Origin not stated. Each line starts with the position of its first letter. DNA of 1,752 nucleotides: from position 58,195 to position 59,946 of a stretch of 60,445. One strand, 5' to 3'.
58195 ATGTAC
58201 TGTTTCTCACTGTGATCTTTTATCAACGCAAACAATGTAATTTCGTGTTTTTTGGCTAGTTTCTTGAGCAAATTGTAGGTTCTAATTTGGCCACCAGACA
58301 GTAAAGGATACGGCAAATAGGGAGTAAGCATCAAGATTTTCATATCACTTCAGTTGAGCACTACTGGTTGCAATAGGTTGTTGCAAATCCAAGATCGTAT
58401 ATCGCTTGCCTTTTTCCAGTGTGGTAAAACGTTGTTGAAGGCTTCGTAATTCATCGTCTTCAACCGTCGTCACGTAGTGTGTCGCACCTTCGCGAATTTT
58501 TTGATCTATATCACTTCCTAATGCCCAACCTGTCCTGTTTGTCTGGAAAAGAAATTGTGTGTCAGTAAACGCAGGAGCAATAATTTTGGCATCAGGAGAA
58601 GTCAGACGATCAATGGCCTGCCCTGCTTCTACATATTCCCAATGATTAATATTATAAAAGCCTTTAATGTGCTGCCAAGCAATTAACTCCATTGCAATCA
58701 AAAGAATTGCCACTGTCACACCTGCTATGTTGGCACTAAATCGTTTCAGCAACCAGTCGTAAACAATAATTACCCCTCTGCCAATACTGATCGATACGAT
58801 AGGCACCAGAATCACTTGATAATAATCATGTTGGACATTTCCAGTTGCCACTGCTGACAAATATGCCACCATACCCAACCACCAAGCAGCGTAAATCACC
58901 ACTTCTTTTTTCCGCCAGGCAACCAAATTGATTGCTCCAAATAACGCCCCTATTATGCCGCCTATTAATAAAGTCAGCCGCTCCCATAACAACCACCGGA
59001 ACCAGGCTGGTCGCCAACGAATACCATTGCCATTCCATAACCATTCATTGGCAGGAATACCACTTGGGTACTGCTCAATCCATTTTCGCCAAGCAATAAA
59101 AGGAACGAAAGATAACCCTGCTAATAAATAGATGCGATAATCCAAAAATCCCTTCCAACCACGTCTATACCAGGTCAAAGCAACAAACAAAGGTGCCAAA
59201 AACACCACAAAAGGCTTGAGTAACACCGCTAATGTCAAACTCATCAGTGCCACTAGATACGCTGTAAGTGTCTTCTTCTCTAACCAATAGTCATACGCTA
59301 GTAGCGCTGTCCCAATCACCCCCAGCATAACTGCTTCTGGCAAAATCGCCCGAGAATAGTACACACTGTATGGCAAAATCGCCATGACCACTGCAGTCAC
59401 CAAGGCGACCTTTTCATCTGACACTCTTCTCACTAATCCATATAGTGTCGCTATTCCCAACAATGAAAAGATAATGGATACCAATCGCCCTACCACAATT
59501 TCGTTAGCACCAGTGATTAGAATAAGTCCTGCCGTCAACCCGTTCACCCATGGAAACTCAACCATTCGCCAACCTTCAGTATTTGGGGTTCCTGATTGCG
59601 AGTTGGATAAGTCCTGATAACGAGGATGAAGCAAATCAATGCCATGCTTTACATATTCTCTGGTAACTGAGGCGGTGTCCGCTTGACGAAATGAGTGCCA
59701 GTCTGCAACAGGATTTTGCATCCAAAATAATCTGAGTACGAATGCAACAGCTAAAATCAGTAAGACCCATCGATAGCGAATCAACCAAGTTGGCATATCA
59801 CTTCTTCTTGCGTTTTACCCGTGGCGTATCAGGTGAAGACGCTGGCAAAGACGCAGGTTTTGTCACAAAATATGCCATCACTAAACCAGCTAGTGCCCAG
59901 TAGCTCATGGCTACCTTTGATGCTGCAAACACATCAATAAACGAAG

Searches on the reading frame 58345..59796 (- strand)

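Call 47: search_protein_families(library=pfam, proteins=[window:58345-59796:-], max_evalue=0.00001)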
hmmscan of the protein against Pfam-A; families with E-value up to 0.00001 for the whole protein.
window:58345-59796:- (483 aa): 1 family
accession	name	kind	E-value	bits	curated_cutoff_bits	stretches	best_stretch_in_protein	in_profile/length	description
PF13231.12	PMT_2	-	1.2e-12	48.8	26.1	1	88-236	10-160/160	Dolichyl-phosphate-mannose-protein mannosyltransferase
